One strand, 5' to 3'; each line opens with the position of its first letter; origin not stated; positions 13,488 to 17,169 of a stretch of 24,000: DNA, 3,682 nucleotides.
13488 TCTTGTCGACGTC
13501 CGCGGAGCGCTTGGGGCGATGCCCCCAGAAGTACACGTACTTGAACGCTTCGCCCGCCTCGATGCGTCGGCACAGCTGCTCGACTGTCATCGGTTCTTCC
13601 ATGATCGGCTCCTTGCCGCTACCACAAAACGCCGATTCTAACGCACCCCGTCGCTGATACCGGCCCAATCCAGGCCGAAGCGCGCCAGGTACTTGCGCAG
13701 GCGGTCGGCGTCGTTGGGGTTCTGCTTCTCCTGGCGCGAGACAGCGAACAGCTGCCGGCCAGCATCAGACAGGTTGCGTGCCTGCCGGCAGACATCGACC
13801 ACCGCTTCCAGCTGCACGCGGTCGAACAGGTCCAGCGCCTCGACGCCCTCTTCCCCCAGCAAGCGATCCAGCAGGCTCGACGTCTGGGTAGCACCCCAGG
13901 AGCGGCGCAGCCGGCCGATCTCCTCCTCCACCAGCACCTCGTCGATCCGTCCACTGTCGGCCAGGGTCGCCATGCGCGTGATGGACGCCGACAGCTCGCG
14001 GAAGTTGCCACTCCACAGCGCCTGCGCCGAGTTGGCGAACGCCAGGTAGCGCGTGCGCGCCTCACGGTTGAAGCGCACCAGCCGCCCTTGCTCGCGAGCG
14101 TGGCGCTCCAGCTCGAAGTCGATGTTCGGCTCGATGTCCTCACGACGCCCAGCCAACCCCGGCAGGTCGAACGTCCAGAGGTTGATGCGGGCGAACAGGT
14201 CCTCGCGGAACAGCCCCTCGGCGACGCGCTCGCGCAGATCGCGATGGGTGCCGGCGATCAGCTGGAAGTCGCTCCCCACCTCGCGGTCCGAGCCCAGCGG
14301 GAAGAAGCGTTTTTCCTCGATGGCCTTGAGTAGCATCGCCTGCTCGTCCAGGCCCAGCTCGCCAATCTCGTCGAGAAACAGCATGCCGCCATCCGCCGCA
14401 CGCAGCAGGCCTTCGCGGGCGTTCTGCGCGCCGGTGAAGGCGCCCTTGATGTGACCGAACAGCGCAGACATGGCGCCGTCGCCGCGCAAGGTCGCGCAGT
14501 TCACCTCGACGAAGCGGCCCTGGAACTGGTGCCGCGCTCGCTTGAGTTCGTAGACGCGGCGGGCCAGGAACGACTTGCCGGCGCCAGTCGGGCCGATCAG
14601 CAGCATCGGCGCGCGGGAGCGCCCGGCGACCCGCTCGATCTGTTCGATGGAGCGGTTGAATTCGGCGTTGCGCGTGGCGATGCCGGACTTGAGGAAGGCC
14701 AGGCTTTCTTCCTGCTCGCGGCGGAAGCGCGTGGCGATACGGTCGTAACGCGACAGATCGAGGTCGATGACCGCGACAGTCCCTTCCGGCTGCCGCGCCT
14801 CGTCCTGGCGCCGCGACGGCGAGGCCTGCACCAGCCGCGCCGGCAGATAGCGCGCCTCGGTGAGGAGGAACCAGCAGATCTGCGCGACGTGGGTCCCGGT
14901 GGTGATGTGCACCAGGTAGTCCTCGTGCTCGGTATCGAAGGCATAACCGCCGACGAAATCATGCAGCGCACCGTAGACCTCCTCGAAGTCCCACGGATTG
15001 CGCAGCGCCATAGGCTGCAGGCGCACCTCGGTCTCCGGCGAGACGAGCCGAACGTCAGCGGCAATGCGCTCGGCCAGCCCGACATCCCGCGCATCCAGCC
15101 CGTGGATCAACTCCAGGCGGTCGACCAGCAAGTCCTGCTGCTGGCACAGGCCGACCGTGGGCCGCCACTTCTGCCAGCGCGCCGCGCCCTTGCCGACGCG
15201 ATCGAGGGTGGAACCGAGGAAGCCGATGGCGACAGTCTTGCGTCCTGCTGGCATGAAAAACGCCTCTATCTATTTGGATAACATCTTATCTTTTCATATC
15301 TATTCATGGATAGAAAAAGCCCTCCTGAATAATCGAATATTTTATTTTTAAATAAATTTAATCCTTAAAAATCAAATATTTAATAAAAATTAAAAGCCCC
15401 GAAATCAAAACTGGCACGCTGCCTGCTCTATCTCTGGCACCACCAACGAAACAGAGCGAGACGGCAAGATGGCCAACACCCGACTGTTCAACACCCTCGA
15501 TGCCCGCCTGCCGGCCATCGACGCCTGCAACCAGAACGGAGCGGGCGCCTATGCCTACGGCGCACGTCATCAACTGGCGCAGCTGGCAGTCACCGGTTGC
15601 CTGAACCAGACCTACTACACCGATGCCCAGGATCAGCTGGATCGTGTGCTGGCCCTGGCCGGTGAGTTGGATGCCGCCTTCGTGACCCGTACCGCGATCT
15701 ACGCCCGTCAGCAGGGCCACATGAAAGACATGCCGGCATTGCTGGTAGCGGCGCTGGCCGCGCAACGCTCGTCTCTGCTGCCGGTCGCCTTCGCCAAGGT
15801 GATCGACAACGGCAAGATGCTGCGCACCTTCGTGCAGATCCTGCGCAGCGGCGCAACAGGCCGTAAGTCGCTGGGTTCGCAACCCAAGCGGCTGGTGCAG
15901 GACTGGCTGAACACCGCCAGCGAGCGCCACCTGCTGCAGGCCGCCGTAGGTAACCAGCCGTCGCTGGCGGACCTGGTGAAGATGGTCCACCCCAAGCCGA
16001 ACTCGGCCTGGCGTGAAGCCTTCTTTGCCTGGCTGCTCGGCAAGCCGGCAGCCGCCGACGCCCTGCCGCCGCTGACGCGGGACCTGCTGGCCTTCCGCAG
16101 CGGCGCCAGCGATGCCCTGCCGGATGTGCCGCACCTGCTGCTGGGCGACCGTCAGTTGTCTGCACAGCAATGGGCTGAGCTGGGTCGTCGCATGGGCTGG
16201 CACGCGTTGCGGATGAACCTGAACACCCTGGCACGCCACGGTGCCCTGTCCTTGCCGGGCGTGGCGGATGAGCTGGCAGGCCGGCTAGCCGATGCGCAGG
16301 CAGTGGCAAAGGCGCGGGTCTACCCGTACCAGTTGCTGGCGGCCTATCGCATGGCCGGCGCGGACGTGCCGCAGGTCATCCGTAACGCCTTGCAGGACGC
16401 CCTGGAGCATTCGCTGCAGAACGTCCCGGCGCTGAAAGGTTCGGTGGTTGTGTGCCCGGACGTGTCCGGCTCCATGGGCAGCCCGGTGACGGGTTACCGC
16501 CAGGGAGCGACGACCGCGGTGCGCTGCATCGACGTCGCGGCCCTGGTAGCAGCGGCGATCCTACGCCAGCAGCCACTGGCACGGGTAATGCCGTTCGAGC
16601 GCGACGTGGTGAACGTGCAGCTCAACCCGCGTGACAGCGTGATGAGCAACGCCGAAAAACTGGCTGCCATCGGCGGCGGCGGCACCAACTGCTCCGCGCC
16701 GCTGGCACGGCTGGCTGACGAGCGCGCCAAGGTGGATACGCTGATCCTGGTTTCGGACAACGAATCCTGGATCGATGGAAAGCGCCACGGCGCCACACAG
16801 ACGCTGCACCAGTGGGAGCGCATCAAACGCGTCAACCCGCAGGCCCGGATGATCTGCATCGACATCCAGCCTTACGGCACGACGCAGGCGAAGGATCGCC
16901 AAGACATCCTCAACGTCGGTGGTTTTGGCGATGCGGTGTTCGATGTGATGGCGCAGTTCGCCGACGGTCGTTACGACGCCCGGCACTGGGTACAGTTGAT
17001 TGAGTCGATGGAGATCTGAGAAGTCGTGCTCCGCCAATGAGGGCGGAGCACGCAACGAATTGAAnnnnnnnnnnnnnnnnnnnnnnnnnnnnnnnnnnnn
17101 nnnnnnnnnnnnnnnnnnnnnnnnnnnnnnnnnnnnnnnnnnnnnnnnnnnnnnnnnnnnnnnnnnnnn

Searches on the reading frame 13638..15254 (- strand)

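Call 7: search_protein_families(library=pfam, proteins=[window:13638-15254:-], max_evalue=0.01)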
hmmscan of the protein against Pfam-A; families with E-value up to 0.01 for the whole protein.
window:13638-15254:- (538 aa): 11 families
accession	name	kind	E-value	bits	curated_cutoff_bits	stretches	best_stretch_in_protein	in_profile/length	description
PF06956.16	RtcR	-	5.5e-85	283.9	23.1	1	5-191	1-183/183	Regulator of RNA terminal phosphate cyclase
PF00158.32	Sigma54_activat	-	2.9e-49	167.4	20.2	1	193-360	2-165/168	Sigma-54 interaction domain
PF14532.12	Sigma54_activ_2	-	8.6e-14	52.4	25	1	198-367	9-138/138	Sigma-54 interaction domain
PF07728.20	AAA_5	-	1.6e-07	31.9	22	1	217-338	2-123/139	AAA domain (dynein-related subfamily)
PF00004.35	AAA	-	4.2e-07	30.9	21.2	1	217-355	1-124/131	ATPase family associated with various cellular activities (AAA)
PF25601.1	AAA_lid_14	-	1.5e-06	28.4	27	1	370-451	3-79/87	AAA+ ATPase lid domain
PF01078.27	Mg_chelatase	-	5.1e-06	26.5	20.3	0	211-237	19-45/207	Magnesium chelatase, subunit ChlI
PF13191.12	AAA_16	-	1.3e-05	26.2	32.6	1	195-288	5-103/167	AAA ATPase domain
PF13401.12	AAA_22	-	6.8e-05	23.6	27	1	213-285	4-65/130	AAA domain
PF05729.18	NACHT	-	0.00021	21.6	26.7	1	216-306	2-99/167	NACHT domain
PF13604.12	AAA_30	-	0.0025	18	27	1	206-315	10-115/191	AAA domain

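Call 8: search_protein_families(library=ncbifam, proteins=[window:13638-15254:-], max_evalue=0.01)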
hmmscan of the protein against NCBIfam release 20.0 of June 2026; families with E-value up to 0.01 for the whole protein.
window:13638-15254:- (538 aa): 29 families (the best 25 are shown)
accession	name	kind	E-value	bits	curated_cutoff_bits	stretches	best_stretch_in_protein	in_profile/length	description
NF038308.1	RNA_repair_RtcR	equivalog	4.8e-256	850.7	650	1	5-534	2-528/530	RNA repair transcriptional activator RtcR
TIGR01817.1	nifA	equivalog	5.7e-55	187.1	528.85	1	178-442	184-438/534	nif-specific transcriptional activator NifA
NF003451.0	PRK05022.1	equivalog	3.8e-53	181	476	1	191-455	191-448/512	nitric oxide reductase transcriptional regulator NorR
NF011695.0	PRK15115.1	equivalog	1.7e-48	165.5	763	1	188-445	133-381/445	two-component system response regulator GlrR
TIGR02915.1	PEP_resp_reg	equivalog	1.3e-46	159.4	502.6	1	174-439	123-379/445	PEP-CTERM-box response regulator transcription factor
TIGR01818.1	ntrC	equivalog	2.3e-46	158.6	558.6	1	211-452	151-387/463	nitrogen regulation protein NR(I)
NF008469.0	PRK11361.1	equivalog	2.3e-46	158.4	714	1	181-441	134-382/461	acetoacetate metabolism transcriptional regulator AtoC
NF041552.1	TF_PrdR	equivalog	2.5e-46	158.2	795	1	190-447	267-515/577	sigma-54 dependent transcriptional regulator PrdR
NF050807.1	TransRegFlbDCaul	equivalog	1e-44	153.2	750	1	194-442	122-361/454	sigma-54-dependent transcriptional regulator FlbD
NF051870.1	NAssimRespRegNtrX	equivalog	1.4e-42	146.1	600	1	176-496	123-430/452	nitrogen assimilation response regulator NtrX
TIGR02329.1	propionate_PrpR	equivalog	2.6e-42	145.2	499.2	1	195-431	217-449/526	propionate catabolism operon regulatory protein PrpR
NF008176.1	PRK10923.1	equivalog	6.1e-42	143.8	620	1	201-453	145-389/469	nitrogen regulation protein NR(I)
NF007689.0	PRK10365.1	equivalog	7.8e-42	143.6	760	1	190-437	139-377/441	sigma-54-dependent response regulator transcription factor ZraR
NF008085.0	PRK10820.1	equivalog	8.7e-42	143.4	576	1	144-433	161-438/520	transcriptional regulator TyrR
NF011958.0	PRK15429.1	equivalog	1.2e-41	143.1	830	1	192-433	381-613/692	formate hydrogenlyase transcriptional activator FlhA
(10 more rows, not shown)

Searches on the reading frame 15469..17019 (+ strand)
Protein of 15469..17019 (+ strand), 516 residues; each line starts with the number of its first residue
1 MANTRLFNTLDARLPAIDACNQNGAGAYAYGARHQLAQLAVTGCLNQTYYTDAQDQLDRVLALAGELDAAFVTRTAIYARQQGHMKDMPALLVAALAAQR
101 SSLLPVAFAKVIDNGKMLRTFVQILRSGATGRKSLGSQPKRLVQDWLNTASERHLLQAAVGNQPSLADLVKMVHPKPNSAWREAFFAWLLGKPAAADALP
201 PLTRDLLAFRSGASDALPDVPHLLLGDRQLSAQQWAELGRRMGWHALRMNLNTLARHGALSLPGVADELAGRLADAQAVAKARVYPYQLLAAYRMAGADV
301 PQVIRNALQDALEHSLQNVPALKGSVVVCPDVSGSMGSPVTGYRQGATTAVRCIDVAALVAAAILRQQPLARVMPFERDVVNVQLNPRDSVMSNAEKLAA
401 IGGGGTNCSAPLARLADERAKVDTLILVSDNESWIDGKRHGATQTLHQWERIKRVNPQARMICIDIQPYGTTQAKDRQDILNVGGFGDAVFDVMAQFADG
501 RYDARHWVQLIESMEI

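Call 7: search_protein_families(library=pfam, proteins=[window:15469-17019:+], max_evalue=0.01)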
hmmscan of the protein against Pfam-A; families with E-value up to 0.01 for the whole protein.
window:15469-17019:+ (516 aa): 3 families
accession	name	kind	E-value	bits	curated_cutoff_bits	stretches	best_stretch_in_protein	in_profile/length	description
PF25045.1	vWA_Ro60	-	7.6e-20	71.9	27.7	1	327-498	3-165/165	Ro60 vWA domain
PF05731.17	TROVE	-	1.4e-06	28.2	23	1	229-293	287-351/442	TROVE domain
PF05762.20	VWA_CoxE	-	0.00088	19.2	26.4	0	323-444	56-166/222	VWA domain containing CoxE-like protein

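Call 8: search_protein_families(library=ncbifam, proteins=[window:15469-17019:+], max_evalue=0.01)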
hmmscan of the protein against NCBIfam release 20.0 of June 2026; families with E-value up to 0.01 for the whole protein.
window:15469-17019:+ (516 aa): 2 families
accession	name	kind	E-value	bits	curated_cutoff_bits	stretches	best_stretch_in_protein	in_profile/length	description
NF041674.1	RNA-bind_Rsr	equivalog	2e-24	85.9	900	1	247-501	271-530/531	RNA-binding protein Rsr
NF008230.0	PRK10997.1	equivalog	0.00076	18.8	500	1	290-415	294-406/487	ATPase RavA stimulator ViaA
